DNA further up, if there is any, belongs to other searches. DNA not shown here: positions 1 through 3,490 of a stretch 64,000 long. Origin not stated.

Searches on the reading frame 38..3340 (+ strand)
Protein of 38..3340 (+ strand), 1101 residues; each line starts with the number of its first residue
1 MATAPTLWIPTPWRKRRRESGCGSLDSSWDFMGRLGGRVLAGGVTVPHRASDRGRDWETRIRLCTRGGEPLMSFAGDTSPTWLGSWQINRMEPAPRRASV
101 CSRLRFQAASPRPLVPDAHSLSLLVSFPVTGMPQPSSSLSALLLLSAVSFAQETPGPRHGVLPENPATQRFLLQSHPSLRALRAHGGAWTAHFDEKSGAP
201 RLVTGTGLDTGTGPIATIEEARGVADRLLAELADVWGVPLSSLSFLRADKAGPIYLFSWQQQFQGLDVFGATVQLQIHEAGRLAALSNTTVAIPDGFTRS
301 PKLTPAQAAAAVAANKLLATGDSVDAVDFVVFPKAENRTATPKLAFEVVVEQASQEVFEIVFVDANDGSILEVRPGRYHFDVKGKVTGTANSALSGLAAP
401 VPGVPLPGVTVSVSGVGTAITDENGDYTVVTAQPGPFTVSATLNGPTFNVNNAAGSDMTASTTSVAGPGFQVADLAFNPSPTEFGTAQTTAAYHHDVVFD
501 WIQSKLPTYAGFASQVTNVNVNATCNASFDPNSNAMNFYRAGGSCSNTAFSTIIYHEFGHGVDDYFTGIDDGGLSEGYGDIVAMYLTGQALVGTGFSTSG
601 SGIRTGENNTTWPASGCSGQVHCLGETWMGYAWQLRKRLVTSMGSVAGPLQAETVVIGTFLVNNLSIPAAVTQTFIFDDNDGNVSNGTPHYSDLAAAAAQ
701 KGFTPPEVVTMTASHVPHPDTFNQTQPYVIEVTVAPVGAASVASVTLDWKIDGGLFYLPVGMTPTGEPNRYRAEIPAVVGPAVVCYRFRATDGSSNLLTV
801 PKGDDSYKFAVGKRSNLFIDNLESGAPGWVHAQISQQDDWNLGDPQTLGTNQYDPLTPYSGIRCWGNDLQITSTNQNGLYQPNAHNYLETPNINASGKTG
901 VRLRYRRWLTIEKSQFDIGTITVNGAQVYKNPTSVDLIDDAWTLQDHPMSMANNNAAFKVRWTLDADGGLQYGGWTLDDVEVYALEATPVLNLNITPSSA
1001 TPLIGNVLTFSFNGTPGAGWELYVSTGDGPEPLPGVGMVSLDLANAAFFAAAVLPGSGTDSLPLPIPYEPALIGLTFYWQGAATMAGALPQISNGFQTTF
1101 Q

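Call 7: search_protein_families(library=pfam, proteins=[window:38-3340:+], max_evalue=0.01)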
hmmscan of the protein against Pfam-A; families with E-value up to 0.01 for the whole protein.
window:38-3340:+ (1101 aa): 5 families
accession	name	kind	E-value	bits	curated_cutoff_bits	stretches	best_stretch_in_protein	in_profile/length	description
PF13620.12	CarboxypepD_reg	-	0.00033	21.4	32.3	1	403-445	11-58/82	Carboxypeptidase regulatory-like domain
PF02128.21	Peptidase_M36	-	0.00038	20.2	23.3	1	522-647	148-301/368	Fungalysin metallopeptidase (M36)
PF07504.19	FTP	-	0.00074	19.8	21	1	254-288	15-49/51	Fungalysin/Thermolysin Propeptide Motif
PF13715.12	CarbopepD_reg_2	-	0.004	17.6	32.2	0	405-445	13-54/88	CarboxypepD_reg-like domain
PF00775.27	Dioxygenase_C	-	0.0058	16.5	27.3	0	417-456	76-113/182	Dioxygenase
